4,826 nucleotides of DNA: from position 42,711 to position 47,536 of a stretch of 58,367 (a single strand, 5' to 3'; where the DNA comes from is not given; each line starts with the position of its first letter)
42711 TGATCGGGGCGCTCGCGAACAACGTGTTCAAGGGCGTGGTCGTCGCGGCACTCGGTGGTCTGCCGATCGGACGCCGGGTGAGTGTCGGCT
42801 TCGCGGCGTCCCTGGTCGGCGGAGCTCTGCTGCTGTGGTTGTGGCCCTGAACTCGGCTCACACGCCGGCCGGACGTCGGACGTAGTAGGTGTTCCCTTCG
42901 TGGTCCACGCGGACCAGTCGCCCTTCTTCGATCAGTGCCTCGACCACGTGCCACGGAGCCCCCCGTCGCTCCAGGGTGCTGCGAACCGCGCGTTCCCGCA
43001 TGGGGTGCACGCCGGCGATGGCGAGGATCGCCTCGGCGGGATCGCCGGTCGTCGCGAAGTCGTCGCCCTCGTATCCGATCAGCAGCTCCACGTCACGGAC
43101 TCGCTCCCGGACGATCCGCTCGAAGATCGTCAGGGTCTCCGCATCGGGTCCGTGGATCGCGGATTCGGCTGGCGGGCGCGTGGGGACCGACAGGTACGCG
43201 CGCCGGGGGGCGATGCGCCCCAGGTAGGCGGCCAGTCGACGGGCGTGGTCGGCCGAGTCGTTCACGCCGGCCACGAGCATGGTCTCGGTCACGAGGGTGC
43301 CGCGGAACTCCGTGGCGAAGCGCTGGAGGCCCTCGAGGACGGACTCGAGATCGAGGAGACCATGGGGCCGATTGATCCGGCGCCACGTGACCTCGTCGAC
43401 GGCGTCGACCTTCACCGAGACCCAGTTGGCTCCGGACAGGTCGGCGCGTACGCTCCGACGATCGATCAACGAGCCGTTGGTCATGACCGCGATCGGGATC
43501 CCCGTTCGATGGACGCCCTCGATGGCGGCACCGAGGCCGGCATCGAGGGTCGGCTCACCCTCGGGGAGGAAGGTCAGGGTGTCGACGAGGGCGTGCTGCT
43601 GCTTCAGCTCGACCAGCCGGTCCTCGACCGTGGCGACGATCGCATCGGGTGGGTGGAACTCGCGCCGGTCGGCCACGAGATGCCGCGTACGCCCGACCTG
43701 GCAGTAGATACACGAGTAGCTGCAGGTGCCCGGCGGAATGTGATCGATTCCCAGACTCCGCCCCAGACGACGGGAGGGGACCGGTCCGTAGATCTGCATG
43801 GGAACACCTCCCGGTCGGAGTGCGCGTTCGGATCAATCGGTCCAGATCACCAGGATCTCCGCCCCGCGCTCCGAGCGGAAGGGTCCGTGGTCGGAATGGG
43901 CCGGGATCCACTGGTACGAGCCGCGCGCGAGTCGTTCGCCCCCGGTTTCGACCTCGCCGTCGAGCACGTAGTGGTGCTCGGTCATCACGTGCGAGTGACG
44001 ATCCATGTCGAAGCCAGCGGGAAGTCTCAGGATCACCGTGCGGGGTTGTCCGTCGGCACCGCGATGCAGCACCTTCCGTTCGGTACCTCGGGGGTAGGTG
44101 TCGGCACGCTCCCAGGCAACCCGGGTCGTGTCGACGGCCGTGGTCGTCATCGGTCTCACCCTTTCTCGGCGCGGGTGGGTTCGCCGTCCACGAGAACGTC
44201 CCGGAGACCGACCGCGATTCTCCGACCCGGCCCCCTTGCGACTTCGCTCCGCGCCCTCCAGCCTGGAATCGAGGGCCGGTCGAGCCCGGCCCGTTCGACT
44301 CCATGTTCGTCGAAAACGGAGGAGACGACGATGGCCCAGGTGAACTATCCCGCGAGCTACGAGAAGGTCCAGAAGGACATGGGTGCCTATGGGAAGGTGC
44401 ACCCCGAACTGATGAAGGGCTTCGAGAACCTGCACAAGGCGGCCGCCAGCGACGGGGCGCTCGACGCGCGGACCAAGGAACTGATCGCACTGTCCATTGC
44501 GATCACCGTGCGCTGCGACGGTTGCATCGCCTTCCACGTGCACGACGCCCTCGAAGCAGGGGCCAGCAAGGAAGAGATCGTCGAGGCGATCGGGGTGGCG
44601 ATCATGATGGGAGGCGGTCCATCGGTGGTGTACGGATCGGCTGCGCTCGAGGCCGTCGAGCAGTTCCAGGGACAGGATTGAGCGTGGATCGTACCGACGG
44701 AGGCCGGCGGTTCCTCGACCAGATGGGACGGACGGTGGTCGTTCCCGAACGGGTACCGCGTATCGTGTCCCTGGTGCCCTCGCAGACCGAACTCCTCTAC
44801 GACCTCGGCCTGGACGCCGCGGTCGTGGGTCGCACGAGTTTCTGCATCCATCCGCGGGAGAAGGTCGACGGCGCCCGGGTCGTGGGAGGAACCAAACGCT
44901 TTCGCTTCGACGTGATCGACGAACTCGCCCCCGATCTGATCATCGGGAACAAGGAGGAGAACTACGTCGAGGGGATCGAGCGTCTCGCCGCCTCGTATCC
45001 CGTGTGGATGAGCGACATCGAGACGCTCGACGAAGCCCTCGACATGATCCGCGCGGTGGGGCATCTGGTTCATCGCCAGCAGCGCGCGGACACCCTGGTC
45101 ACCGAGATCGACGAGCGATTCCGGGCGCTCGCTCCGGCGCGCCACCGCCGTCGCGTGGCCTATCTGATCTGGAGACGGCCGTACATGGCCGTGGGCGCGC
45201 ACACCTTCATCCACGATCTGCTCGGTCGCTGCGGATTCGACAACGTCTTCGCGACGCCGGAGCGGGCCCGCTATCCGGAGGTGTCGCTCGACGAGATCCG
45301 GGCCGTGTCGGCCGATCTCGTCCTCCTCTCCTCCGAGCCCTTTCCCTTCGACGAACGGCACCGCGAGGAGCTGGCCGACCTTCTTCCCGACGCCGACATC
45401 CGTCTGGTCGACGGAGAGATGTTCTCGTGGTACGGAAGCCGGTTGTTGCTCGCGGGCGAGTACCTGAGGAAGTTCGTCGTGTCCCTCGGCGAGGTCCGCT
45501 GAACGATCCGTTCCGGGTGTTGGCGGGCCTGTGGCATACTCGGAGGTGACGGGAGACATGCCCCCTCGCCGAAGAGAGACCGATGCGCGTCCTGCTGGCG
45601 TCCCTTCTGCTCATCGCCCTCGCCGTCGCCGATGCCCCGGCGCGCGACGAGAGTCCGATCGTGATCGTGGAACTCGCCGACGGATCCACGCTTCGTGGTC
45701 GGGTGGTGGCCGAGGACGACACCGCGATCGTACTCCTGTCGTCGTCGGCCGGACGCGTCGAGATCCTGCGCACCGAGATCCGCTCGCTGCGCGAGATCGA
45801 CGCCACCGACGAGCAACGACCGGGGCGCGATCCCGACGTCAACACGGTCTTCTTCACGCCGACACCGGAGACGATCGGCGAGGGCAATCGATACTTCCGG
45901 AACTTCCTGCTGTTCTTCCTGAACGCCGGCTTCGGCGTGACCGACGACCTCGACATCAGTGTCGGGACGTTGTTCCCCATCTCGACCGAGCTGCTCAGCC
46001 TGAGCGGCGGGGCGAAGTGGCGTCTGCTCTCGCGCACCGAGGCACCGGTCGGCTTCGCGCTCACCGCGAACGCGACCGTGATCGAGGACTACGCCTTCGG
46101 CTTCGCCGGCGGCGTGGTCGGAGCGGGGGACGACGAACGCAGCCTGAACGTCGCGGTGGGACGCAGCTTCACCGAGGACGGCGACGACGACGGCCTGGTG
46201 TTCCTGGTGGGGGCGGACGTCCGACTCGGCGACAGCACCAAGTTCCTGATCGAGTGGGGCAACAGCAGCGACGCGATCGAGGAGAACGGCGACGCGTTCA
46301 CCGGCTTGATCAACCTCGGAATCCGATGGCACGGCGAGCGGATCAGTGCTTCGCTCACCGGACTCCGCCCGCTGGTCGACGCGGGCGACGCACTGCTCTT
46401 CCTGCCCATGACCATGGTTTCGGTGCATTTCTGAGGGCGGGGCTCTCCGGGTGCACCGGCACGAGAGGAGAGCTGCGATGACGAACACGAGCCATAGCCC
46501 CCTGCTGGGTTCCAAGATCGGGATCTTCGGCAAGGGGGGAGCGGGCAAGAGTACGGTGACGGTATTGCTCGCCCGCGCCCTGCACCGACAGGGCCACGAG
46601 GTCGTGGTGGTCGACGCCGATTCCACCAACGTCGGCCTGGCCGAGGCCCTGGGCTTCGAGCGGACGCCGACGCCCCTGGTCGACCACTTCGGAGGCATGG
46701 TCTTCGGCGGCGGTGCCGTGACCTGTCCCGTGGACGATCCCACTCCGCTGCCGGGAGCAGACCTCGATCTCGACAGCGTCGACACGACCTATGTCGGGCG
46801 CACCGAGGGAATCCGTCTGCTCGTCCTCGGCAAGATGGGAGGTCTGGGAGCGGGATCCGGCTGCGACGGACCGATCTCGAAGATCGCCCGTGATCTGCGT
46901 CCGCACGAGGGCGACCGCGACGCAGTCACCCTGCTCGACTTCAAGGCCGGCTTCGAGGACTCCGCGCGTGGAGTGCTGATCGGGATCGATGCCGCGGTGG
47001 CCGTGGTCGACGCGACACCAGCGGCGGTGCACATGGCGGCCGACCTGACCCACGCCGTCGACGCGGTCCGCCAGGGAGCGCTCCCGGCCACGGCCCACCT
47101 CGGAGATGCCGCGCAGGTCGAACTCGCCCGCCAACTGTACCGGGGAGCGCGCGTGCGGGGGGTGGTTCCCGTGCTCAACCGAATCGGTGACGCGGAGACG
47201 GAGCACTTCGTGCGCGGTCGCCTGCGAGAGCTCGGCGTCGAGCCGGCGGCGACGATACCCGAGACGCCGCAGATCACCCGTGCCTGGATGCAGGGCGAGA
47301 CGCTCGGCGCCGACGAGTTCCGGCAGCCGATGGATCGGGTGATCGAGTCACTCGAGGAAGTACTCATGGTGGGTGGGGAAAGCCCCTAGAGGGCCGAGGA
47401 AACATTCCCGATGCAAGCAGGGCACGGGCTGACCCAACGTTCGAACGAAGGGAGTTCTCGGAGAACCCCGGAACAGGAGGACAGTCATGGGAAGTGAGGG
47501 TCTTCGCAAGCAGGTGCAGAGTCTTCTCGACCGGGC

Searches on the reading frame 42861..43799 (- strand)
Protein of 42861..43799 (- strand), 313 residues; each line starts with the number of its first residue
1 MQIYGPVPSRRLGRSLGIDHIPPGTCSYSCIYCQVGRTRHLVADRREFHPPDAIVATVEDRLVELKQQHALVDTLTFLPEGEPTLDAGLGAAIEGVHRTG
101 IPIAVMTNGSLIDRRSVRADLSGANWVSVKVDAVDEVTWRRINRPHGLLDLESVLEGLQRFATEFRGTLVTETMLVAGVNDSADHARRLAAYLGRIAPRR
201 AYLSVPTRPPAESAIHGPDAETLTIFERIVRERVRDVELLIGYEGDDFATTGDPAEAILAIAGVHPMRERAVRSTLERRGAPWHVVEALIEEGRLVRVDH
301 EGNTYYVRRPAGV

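Call 15: search_protein_families(library=pfam, proteins=[window:42861-43799:-], max_evalue=0.001)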
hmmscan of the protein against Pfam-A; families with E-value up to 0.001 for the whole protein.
window:42861-43799:- (313 aa): 1 family
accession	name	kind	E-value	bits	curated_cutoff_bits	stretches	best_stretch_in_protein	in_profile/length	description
PF04055.27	Radical_SAM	-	2.5e-14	54.2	29.5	1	24-183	5-158/166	Radical SAM superfamily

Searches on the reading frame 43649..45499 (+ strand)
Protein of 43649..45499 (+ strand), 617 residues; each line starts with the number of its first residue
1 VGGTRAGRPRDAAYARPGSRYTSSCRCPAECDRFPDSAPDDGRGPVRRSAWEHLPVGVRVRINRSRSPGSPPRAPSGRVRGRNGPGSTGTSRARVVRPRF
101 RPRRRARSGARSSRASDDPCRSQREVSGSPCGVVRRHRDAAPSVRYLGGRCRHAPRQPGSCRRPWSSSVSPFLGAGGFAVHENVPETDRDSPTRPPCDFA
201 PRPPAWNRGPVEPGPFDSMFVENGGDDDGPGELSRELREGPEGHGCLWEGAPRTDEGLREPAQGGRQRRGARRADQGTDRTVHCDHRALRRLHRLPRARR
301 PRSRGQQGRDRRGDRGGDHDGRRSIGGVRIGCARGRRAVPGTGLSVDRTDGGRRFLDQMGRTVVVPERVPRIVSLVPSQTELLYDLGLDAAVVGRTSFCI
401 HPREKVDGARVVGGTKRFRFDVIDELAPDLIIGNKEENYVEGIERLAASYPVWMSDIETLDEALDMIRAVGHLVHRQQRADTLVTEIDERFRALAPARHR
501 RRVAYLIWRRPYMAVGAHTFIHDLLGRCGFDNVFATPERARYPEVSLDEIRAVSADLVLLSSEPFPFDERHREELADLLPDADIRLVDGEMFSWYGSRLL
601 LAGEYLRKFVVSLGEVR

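Call 75: search_protein_families(library=pfam, proteins=[window:43649-45499:+], max_evalue=0.001)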
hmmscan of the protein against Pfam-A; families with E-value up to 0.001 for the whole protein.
window:43649-45499:+ (617 aa): 1 family
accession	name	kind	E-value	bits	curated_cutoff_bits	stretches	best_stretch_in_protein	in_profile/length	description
PF01497.23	Peripla_BP_2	-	1.4e-20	74.2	27.5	1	372-563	1-200/235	Periplasmic binding protein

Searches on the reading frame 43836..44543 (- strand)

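Call 75: search_protein_families(library=pfam, proteins=[window:43836-44543:-], max_evalue=0.001)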
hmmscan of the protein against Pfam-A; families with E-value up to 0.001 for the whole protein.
window:43836-44543:- (236 aa): 2 families
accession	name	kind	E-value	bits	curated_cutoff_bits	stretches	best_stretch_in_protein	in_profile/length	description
PF12973.13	Cupin_7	-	6.5e-14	52.1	27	1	135-230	4-97/105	ChrR Cupin-like domain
PF14499.12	DUF4437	-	3.4e-06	26.8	24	1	135-232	137-241/250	Domain of unknown function (DUF4437)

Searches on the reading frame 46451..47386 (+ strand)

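Call 15: search_protein_families(library=pfam, proteins=[window:46451-47386:+], max_evalue=0.001)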
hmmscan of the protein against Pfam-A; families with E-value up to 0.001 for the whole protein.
window:46451-47386:+ (312 aa): 9 families
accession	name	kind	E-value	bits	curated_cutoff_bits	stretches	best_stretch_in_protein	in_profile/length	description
PF01656.29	CbiA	-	1.2e-12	48.3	25.4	1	27-284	6-124/125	CobQ/CobB/MinD/ParA nucleotide binding domain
PF10609.15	ParA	-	5.8e-09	36.2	27.1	1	27-71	11-55/246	NUBPL iron-transfer P-loop NTPase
PF01583.26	APS_kinase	-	2.4e-06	28.1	21.1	1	25-71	7-53/152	Adenylylsulphate kinase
PF00142.24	Fer4_NifH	-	4.1e-06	26.9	25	1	22-58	2-38/271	4Fe-4S iron sulfur cluster binding proteins, NifH/frxC family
PF13614.12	AAA_31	-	7.1e-06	26.5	27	1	28-59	10-41/177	AAA domain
PF09140.17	MipZ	-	8.4e-05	22.4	20.7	1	28-59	9-40/262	ATPase MipZ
PF06564.18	CBP_BcsQ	-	0.00017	21.6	21.3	1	28-61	10-43/234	Cellulose biosynthesis protein BcsQ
PF03308.22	MeaB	-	0.00017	21.1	23.1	1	6-59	19-72/273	Methylmalonyl Co-A mutase-associated GTPase MeaB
PF01935.23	DUF87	-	0.00021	21.9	23.2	1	18-57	21-61/220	Helicase HerA, central domain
